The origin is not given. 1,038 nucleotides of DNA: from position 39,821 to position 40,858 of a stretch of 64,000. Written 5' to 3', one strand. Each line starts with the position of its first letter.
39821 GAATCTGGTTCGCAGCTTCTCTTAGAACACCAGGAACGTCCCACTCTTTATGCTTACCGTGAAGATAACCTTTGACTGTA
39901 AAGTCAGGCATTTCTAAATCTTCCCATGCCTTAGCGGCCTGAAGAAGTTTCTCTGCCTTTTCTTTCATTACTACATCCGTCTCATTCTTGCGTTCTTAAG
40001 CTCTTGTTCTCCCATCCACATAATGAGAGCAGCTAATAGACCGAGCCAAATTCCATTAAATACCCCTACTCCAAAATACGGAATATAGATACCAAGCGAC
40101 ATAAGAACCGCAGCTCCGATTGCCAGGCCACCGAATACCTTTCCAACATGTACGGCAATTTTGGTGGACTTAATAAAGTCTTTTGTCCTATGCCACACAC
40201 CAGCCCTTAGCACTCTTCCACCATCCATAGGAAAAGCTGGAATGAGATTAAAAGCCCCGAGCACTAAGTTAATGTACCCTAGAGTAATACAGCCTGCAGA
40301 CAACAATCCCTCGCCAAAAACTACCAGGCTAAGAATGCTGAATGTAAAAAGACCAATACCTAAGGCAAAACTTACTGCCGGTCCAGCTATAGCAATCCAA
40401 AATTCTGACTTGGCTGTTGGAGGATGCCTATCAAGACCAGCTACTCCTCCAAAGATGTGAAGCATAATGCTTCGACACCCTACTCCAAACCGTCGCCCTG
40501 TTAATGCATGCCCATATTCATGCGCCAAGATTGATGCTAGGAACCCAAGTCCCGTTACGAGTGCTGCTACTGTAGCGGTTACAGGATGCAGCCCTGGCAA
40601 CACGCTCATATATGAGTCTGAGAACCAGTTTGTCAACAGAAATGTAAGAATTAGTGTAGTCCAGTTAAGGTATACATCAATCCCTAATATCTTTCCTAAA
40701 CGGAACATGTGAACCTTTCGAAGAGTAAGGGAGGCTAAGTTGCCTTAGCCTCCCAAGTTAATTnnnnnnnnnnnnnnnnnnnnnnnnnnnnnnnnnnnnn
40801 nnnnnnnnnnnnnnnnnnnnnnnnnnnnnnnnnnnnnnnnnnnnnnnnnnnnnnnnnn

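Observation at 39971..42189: Membrane module: small TM protein + SPFH/flotillin-like protein + M50 (site-2-type) protease, separated by a perfect 11-bp hairpin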

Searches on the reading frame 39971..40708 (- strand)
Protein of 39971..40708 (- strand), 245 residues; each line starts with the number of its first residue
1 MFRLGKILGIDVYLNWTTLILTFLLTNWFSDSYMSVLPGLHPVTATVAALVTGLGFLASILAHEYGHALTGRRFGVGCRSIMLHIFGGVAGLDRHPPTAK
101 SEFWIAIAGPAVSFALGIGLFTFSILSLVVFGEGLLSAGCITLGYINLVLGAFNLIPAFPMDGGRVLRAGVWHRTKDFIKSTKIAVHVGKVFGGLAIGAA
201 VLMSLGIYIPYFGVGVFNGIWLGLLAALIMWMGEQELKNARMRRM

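Call 3: search_protein_families(library=pfam, proteins=[window:39971-40708:-], max_evalue=0.1)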
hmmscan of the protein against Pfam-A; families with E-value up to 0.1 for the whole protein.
window:39971-40708:- (245 aa): 2 families
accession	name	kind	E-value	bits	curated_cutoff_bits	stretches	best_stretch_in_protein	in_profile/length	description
PF02163.28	Peptidase_M50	-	3.8e-19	69.3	27.2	2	54-126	4-102/221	Peptidase family M50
PF13398.12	Peptidase_M50B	-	0.013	15.7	26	1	57-126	22-91/201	Peptidase M50B-like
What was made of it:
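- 39971..40708 (-): 245-aa minimal M50 site-2-type intramembrane zinc metalloprotease: six-helix core only, no PDZ or CBS domain. Pfam Peptidase_M50 E 3.8e-19 (call 3).
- Checked: M50 ORF 40708..39971, 245 aa. Pfam Peptidase_M50 scores 69.3 bits against a cut-off of 27.2 (E 3.8e-19) (call 3).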

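Call 4: search_protein_families(library=phrogs, proteins=[window:39971-40708:-], max_evalue=0.01)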
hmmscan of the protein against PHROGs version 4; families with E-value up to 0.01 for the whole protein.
window:39971-40708:- (245 aa): 0 families

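Call 8: search_dna_similar(query=window:39971-40708:-, collection=phages, mode=protein, max_rows=30, max_evalue=0.001)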
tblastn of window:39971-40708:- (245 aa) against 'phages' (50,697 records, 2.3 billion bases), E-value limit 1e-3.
Records with a match: 4; places in all: 5; records where one place covers at least 80% of the query: 3.
Best place of each record, by identity: <60% 4.
By first word of the organism name: uncultured 2; Bacteriophage 2.
By host as written in the record: - 4.
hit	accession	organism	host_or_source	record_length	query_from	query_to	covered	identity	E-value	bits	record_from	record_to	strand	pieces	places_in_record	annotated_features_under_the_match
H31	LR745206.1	uncultured phage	metagenomic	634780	3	226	91%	26.8%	4e-8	59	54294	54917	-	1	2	record has no annotation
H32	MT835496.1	Bacteriophage sp.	human fecal samples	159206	38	244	84%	28.4%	1e-7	57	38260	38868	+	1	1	record has no annotation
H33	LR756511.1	uncultured phage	metagenomic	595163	2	202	82%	29.2%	3e-15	81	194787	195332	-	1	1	record has no annotation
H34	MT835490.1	Bacteriophage sp.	human fecal samples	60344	40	176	56%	34.7%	1e-8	61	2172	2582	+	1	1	record has no annotation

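Call 10: find_homologous_proteins(query=window:39971-40708:-)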
Query window:39971-40708:- (245 aa): 7186 proteins with E <= 0.001 among 8000 candidates; the best 120 are listed.
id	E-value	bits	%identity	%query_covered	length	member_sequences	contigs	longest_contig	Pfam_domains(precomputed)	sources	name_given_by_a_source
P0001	8.2e-138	476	88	100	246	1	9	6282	PF02163.29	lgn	-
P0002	6.9e-132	456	100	87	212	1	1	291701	PF02163.29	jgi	-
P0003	1.8e-117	409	76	100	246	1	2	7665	PF13398.13,PF02163.29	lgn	-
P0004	3.6e-72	261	52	98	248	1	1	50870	PF02163.29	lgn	-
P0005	1.5e-68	249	52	97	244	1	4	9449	PF02163.29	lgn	-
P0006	9.5e-58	214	45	99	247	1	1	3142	PF02163.29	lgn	-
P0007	8.5e-53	197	47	97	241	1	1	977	PF02163.29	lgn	-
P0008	1.7e-40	157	44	78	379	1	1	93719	PF02163.29,PF00571.34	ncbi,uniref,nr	ncbi:site-2 protease family protein [Cognatiyoonia sp. IB215182]|uniref:site-2 protease family prote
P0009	2.7e-40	156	40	98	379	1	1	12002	PF02163.29,PF00571.34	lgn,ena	-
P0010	4.5e-40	156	44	77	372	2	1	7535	PF02163.29,PF00571.34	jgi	jgi:Zn-dependent protease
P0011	5.0e-40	156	47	77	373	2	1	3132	PF02163.29,PF00571.34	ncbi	ncbi:MAG: site-2 protease family protein [Roseicyclus sp.]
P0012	1.5e-38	151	40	98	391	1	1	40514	PF13398.13,PF02163.29,PF00571.34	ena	-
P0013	1.8e-38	150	41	93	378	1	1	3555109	PF02163.29,PF00571.34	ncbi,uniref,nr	ncbi:hypothetical protein roselon_01645 [Roseibacterium elongatum DSM 19469]|uniref:Zinc metalloprot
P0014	2.1e-38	150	44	78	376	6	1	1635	PF13398.13,PF02163.29,PF00571.34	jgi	-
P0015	5.2e-38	149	42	93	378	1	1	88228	PF02163.29,PF00571.34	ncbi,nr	ncbi:MAG: site-2 protease family protein [Rhodobacteraceae bacterium]|nr:site-2 protease family prot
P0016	1.3e-37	148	39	99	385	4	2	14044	PF13398.13,PF02163.29,PF00571.34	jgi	jgi:Zn-dependent protease/CBS domain-containing protein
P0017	3.1e-37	146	41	89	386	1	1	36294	PF02163.29,PF00571.34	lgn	-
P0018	4.3e-37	146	41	99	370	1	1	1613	PF13398.13,PF02163.29,PF00571.34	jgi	jgi:Zn-dependent protease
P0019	4.4e-37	146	42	77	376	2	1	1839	PF02163.29,PF00571.34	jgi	jgi:Zn-dependent protease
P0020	4.6e-37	146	43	96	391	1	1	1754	PF02163.29,PF00571.34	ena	-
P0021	5.1e-37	146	40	98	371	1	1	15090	PF02163.29,PF00571.34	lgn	-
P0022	5.3e-37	146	44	75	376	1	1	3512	PF13398.13,PF02163.29,PF00571.34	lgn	-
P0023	5.8e-37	146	39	97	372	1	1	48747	PF02163.29,PF00571.34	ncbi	ncbi:MAG: site-2 protease family protein [Sulfitobacter sp.]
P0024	6.8e-37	145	42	80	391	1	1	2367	PF13398.13,PF02163.29,PF00571.34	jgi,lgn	-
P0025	7.1e-37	145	40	93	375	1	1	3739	PF02163.29,PF00571.34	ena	-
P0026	7.9e-37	145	41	93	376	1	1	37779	PF13398.13,PF02163.29,PF00571.34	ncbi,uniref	ncbi:site-2 protease family protein [Roseovarius salis]|uniref:site-2 protease family protein n=1 Ta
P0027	8.6e-37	145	40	90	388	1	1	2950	PF13398.13,PF02163.29,PF00571.34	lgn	-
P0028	8.8e-37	145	42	89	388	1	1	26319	PF02163.29,PF00571.34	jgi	jgi:Zn-dependent protease/CBS domain-containing protein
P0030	1.3e-36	144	40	98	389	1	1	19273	PF13398.13,PF02163.29,PF00571.34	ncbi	-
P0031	1.3e-36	144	43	82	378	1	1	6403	PF02163.29,PF00571.34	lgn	-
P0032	1.8e-36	144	41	78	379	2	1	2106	PF13398.13,PF02163.29,PF00571.34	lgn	-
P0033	2.3e-36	144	41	89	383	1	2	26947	PF02163.29,PF00571.34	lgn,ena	-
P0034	2.3e-36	144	41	89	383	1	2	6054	PF02163.29,PF00571.34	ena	-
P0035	2.4e-36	144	41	93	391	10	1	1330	PF02163.29,PF00571.34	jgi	jgi:Zn-dependent protease/predicted transcriptional regulator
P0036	2.4e-36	144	41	89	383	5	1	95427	PF02163.29,PF00571.34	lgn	-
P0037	2.8e-36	143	42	95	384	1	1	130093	PF02163.29,PF00571.34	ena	-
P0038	2.9e-36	143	42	84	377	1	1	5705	PF02163.29,PF00571.34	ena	-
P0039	3.0e-36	143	43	76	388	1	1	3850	PF02163.29,PF00571.34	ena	-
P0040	3.0e-36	143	40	91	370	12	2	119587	PF13398.13,PF02163.29,PF00571.34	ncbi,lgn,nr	ncbi:MAG: site-2 protease family protein [bacterium]|nr:site-2 protease family protein [bacterium]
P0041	3.2e-36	143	39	98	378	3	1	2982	PF02163.29,PF00571.34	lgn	-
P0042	3.5e-36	143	39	93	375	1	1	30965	PF02163.29,PF00571.34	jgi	-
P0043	3.5e-36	143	39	93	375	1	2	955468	PF02163.29,PF00571.34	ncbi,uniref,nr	ncbi:site-2 protease family protein [Roseibacterium beibuensis]|uniref:Zinc metalloprotease n=1 Tax=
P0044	3.8e-36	143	39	93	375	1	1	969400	PF02163.29,PF00571.34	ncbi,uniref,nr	ncbi:site-2 protease family protein [Maritalea mobilis]|uniref:site-2 protease family protein n=1 Ta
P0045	4.7e-36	143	43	91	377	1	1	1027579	PF02163.29,PF00571.34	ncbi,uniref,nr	ncbi:site-2 protease family protein [Roseicyclus persicicus]|uniref:Zinc metalloprotease n=1 Tax=Ros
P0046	5.5e-36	142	39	98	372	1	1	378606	PF02163.29,PF00571.34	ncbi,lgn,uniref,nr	ncbi:site-2 protease family protein [Roseobacter sinensis]|uniref:Zinc metalloprotease n=1 Tax=Roseo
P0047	5.7e-36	142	39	98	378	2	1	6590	PF02163.29,PF00571.34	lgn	-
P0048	5.7e-36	142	48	74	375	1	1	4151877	PF02163.29,PF00571.34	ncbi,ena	-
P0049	6.6e-36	142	42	99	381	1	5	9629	PF13398.13,PF02163.29,PF00571.34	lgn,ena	-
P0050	7.1e-36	142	40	99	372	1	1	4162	PF02163.29,PF00571.34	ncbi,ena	-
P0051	8.7e-36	142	43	77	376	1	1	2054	PF13398.13,PF02163.29,PF00571.34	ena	-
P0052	8.9e-36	142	38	97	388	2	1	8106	PF02163.29,PF00571.34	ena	-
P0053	9.4e-36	142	43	89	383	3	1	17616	PF02163.29,PF00571.34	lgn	-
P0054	1.0e-35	141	43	91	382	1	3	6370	PF02163.29,PF00571.34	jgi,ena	jgi:Zn-dependent protease/predicted transcriptional regulator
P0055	1.2e-35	141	46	77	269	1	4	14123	PF13398.13,PF02163.29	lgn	-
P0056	1.3e-35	141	44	81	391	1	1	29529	PF02163.29,PF00571.34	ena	-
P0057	1.3e-35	141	40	91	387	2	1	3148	PF13398.13,PF02163.29,PF00571.34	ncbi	-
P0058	1.3e-35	141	41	76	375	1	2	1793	PF02163.29,PF00571.34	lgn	-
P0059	1.3e-35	141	41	76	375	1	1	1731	PF02163.29,PF00571.34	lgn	-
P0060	1.4e-35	141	41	76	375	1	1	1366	PF02163.29,PF00571.34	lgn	-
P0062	1.6e-35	141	42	99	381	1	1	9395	PF13398.13,PF02163.29,PF00571.34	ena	-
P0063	1.7e-35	141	41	98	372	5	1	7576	PF13398.13,PF02163.29,PF00571.34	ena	-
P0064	1.8e-35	141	38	97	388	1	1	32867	PF13398.13,PF02163.29,PF00571.34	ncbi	ncbi:MAG: site-2 protease family protein [Rhizobiaceae bacterium]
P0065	1.9e-35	141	37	99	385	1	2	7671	PF02163.29,PF00571.34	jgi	jgi:Zn-dependent protease/CBS domain-containing protein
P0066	2.0e-35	140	42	91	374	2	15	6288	PF13398.13,PF02163.29,PF00571.34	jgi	jgi:Zn-dependent protease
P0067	2.1e-35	140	38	99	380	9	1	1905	PF13398.13,PF02163.29,PF00571.34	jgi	jgi:Zn-dependent protease/CBS domain-containing protein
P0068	2.1e-35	140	42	97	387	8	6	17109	PF02163.29,PF00571.34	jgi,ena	jgi:Zn-dependent protease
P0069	2.4e-35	140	42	99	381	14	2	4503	PF13398.13,PF02163.29,PF00571.34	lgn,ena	-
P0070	2.6e-35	140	37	99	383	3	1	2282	PF02163.29,PF00571.34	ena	-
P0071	2.7e-35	140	41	91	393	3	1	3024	PF02163.29,PF00571.34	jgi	jgi:Zn-dependent protease/CBS domain-containing protein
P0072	2.7e-35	140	42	91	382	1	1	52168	PF02163.29,PF00571.34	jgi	jgi:Zn-dependent protease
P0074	2.8e-35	140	44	79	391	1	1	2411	PF02163.29,PF00571.34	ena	-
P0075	2.8e-35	140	43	98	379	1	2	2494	PF02163.29,PF00571.34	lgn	-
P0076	2.8e-35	140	44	79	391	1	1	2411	PF02163.29,PF00571.34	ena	-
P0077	2.9e-35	140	37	99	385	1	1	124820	PF02163.29,PF00571.34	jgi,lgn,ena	-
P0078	2.9e-35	140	41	78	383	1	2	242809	PF13398.13,PF02163.29,PF00571.34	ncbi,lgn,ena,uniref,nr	ncbi:site-2 protease family protein [Leisingera aquimarina]|uniref:site-2 protease family protein n=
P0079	3.0e-35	140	44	81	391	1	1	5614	PF02163.29,PF00571.34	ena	-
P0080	3.3e-35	140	42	91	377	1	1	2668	PF02163.29,PF00571.34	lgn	-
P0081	3.5e-35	140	37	96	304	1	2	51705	PF13398.13,PF02163.29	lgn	-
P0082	3.7e-35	140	46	77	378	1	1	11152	PF13398.13,PF02163.29,PF00571.34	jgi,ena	-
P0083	4.0e-35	140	38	91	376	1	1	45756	PF02163.29,PF00571.34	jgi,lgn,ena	-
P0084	4.4e-35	139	38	99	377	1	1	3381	PF02163.29,PF00571.34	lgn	-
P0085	4.6e-35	139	40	98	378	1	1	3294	PF02163.29,PF00571.34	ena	-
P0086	4.7e-35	139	42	91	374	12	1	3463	PF13398.13,PF02163.29,PF00571.34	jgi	jgi:Zn-dependent protease/CBS domain-containing protein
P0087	4.9e-35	139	43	80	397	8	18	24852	PF02163.29,PF00571.34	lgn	-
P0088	5.3e-35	139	39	98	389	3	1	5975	PF02163.29,PF00571.34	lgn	-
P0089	5.7e-35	139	45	75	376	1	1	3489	PF13398.13,PF02163.29,PF00571.34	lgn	-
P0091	5.7e-35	139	40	77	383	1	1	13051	PF02163.29,PF00571.34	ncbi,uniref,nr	ncbi:site-2 protease family protein [Parasedimentitalea maritima]|uniref:Zinc metalloprotease n=1 Ta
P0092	5.8e-35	139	41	84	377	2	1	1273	PF02163.29,PF00571.34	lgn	-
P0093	6.1e-35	139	36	99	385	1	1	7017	PF02163.29,PF00571.34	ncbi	ncbi:MAG: site-2 protease family protein [Candidatus Acidiferrales bacterium]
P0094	6.1e-35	139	45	77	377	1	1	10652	PF13398.13,PF02163.29,PF00571.34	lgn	-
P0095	7.4e-35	139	40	92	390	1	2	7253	PF02163.29,PF00571.34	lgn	-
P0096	7.7e-35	139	43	82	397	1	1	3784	PF13398.13,PF02163.29,PF00571.34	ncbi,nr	ncbi:MAG: site-2 protease family protein, partial [Chitinispirillaceae bacterium]|nr:site-2 protease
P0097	9.4e-35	138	45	77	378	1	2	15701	PF13398.13,PF02163.29,PF00571.34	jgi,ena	-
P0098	9.5e-35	138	39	98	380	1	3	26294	PF02163.29,PF00571.34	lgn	-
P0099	1.1e-34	138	41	76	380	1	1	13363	PF13398.13,PF02163.29,PF00571.34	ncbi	-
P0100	1.2e-34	138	40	99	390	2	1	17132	PF02163.29,PF00571.34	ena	-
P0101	1.2e-34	138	37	98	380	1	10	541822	PF13398.13,PF02163.29,PF00571.34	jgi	jgi:Zn-dependent protease/predicted transcriptional regulator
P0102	1.2e-34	138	43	77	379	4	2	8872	PF02163.29,PF00571.34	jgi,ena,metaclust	metaclust:\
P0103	1.2e-34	138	42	91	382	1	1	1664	PF02163.29,PF00571.34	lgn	-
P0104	1.3e-34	138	43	89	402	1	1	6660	PF02163.29,PF00571.34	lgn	-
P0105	1.3e-34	138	39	98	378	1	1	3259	PF02163.29,PF00571.34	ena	-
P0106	1.4e-34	138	40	89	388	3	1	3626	PF02163.29,PF00571.34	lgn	-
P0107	1.6e-34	138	41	91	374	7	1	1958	PF13398.13,PF02163.29,PF00571.34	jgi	jgi:Zn-dependent protease/predicted transcriptional regulator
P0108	1.6e-34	138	41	91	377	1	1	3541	PF02163.29,PF00571.34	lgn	-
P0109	1.6e-34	138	43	78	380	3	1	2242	PF13398.13,PF02163.29,PF00571.34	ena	-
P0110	1.6e-34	138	37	98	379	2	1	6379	PF02163.29,PF00571.34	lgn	-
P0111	1.6e-34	137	41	97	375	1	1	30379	PF02163.29,PF00571.34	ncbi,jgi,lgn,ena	-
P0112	1.7e-34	137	42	91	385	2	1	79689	PF02163.29,PF00571.34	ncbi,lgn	-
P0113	1.7e-34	137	40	99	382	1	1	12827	PF13398.13,PF02163.29,PF00571.34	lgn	-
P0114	1.9e-34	137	38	98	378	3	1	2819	PF02163.29,PF00571.34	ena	-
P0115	2.0e-34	137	38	91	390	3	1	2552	PF02163.29,PF00571.34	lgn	-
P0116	2.1e-34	137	42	74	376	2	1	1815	PF13398.13,PF02163.29,PF00571.34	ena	-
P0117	2.3e-34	137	37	99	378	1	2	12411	PF02163.29,PF00571.34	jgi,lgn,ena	-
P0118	2.3e-34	137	39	98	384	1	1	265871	PF02163.29,PF00571.34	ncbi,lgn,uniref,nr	ncbi:site-2 protease family protein [Poseidonocella sedimentorum]|uniref:Zinc metalloprotease n=1 Ta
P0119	2.6e-34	137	39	98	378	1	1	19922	PF02163.29,PF00571.34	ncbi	-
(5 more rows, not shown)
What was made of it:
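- The nearest non-phage relatives of the M50 are cellular M50-CBS proteins (call 10).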

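Call 12: find_encoding_contigs(protein=P0001, flank=6000, max_places=4)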
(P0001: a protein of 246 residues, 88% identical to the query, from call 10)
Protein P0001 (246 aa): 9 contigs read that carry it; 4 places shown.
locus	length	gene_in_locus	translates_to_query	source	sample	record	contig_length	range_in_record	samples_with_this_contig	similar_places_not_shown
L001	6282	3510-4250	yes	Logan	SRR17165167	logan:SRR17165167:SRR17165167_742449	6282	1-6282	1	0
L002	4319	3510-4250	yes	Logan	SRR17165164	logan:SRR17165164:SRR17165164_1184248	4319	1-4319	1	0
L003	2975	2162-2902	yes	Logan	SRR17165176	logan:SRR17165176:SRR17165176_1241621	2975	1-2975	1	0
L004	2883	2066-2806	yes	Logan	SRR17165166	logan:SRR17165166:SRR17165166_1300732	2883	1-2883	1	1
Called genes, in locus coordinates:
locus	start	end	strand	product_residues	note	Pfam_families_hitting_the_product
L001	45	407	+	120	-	-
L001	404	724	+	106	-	-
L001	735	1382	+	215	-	PF00149:Metallophos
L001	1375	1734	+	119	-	-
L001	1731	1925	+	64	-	-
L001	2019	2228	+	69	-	-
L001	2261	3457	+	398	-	PF01145:Band_7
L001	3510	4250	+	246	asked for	PF02163:Peptidase_M50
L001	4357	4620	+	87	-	-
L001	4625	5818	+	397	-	PF04127:DFP (weak)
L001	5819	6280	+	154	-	?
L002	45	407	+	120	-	-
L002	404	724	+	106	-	-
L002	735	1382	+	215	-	PF00149:Metallophos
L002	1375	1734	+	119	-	-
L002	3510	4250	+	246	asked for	PF02163:Peptidase_M50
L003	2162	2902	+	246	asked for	PF02163:Peptidase_M50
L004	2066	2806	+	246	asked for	PF02163:Peptidase_M50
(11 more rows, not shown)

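Call 13: find_encoding_contigs(protein=P0004, flank=8000, max_places=3)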
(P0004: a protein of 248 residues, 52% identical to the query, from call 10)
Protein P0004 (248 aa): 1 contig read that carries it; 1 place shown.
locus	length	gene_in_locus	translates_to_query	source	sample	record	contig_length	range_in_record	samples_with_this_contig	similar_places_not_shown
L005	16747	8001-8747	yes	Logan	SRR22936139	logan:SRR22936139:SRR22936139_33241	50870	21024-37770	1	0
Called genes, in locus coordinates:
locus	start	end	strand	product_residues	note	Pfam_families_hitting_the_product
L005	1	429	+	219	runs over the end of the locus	PF00857:Isochorismatase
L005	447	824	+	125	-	-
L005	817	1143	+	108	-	-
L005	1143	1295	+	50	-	-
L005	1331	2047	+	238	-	PF00149:Metallophos, PF12850:Metallophos_2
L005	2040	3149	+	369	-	PF04127:DFP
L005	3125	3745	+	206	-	-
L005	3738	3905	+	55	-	-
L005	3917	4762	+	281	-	-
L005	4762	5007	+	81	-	-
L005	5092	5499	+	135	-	-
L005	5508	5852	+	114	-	-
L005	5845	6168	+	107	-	-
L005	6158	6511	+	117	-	-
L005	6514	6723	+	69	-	-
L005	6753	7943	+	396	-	PF01145:Band_7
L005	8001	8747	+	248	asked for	PF02163:Peptidase_M50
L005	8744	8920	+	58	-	-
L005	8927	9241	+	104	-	-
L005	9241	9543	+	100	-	PF18902:DUF5658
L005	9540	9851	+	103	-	-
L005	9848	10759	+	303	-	PF00004:AAA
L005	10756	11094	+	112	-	-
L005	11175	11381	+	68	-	PF00313:CSD, PF08206:OB_RNB (weak)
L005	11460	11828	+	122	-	-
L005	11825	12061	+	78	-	-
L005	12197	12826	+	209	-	PF01171:ATP_bind_3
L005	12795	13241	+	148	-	-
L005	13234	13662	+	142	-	-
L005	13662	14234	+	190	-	-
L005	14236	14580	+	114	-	-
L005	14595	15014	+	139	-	-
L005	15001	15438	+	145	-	-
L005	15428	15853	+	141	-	-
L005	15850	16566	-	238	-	-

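Call 14: find_encoding_contigs(protein=P0003, flank=6000, max_places=3)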
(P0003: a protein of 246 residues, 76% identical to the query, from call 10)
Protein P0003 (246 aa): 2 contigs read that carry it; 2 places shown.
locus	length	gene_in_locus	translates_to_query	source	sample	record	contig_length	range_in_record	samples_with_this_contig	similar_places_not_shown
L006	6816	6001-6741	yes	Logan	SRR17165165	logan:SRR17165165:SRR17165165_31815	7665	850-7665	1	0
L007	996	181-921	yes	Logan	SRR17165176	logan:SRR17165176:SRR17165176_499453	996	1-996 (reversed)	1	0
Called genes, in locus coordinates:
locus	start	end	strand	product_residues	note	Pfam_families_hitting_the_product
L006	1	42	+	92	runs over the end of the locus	-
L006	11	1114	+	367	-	PF09511:RNA_lig_T4_1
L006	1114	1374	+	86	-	-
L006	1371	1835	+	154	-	-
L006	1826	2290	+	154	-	-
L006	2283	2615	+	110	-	-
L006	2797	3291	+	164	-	PF13328:HD_4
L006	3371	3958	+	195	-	-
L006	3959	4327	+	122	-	-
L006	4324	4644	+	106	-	-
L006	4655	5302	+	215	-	PF00149:Metallophos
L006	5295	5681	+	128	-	-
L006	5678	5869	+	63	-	-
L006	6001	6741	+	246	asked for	PF02163:Peptidase_M50, PF13398:Peptidase_M50B (weak), PF02163:Peptidase_M50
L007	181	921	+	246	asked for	PF02163:Peptidase_M50, PF13398:Peptidase_M50B (weak), PF02163:Peptidase_M50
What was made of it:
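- M50 exists without SPFH in L006 (call 14).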

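Call 15: find_encoding_contigs(protein=P0005, flank=8000, max_places=3)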
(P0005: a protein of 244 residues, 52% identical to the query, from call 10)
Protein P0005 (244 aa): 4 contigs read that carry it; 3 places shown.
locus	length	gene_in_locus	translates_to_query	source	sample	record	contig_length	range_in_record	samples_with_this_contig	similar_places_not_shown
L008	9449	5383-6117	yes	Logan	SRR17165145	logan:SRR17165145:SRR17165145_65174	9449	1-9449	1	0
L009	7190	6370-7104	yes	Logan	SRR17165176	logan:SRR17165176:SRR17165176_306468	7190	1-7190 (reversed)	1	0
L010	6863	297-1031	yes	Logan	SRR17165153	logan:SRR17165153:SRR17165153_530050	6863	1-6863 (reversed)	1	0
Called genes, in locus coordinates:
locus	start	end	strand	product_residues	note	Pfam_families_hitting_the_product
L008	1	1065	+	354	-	?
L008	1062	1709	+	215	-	-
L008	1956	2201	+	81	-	-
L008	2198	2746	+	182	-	PF06941:NT5C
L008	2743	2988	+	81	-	-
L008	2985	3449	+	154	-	-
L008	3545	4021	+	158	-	PF07963:N_methyl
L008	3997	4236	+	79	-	-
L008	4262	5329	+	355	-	PF01145:Band_7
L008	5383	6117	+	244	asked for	PF02163:Peptidase_M50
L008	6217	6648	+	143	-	-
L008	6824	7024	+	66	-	-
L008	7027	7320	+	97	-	-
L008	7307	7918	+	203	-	PF13328:HD_4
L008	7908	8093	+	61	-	-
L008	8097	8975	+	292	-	-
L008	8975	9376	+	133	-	-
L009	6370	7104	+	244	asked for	PF02163:Peptidase_M50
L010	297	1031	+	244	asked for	PF02163:Peptidase_M50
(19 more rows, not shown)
